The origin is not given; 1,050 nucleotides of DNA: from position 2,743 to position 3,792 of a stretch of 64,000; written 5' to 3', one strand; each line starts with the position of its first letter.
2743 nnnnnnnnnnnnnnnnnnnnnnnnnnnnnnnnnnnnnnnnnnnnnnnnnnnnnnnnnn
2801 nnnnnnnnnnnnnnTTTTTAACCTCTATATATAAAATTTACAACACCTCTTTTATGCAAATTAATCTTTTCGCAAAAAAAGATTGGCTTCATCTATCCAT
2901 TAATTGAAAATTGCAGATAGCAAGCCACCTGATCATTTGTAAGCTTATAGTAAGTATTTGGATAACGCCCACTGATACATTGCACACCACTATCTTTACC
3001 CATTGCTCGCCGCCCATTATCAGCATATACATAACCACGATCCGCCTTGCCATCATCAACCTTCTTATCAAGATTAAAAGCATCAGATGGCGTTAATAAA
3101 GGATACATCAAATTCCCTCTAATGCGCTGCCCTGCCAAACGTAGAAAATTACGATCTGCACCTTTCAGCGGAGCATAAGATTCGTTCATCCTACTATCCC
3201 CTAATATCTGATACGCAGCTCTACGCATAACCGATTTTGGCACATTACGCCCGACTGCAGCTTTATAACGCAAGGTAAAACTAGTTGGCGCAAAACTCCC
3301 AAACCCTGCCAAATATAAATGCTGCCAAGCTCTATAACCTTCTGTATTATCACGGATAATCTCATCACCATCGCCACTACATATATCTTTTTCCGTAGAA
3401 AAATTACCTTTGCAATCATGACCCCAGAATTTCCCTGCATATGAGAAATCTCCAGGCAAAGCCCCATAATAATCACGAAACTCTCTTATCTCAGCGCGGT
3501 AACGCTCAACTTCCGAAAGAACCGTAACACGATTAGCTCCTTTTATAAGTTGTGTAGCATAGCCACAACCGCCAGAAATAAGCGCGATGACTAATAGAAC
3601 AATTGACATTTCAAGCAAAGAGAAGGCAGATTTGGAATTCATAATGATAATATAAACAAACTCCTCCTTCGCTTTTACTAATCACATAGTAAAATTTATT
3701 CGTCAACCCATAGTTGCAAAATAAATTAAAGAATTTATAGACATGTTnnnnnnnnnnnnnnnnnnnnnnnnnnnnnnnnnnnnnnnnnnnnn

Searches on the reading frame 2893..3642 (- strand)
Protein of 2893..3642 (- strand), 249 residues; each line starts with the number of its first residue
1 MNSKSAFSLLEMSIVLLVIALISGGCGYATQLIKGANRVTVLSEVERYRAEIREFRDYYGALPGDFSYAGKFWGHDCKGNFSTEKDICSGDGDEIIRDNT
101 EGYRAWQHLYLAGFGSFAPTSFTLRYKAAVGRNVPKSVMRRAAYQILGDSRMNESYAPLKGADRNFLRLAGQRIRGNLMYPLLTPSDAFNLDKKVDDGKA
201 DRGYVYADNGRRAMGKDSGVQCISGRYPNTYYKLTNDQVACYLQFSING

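Call 37: find_encoding_contigs(protein=window:2893-3642:-, flank=10000, max_places=2)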
Protein window:2893-3642:- (249 aa): 1 contig read that carries it; 1 place shown.
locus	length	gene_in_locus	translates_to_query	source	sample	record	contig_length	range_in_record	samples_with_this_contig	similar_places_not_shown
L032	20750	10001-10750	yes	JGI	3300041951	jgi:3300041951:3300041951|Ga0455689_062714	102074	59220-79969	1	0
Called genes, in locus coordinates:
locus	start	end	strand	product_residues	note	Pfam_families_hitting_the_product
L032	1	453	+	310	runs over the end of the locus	PF07728:AAA_5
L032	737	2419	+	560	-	PF06213:CobT, PF11775:CobT_C, PF00092:VWA (weak)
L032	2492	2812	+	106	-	-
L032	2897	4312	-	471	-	PF00282:Pyridoxal_deC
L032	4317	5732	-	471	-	PF00324:AA_permease, PF13520:AA_permease_2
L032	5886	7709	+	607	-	PF13522:GATase_6, PF13537:GATase_7, PF01380:SIS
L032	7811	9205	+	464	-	PF00890:FAD_binding_2 (weak), PF01134:GIDA (weak), PF01266:DAO (faint), PF07992:Pyr_redox_2, PF12831:FAD_oxidored, PF13738:Pyr_redox_3, PF00070:Pyr_redox, PF02852:Pyr_redox_dim, +2 more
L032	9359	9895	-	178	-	PF00565:SNase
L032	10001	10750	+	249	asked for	-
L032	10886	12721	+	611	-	PF05157:MshEN, PF00437:T2SSE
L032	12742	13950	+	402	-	PF00482:T2SSF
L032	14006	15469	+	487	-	-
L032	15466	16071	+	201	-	-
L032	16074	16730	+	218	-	-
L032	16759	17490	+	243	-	PF00005:ABC_tran, PF13304:AAA_21 (faint)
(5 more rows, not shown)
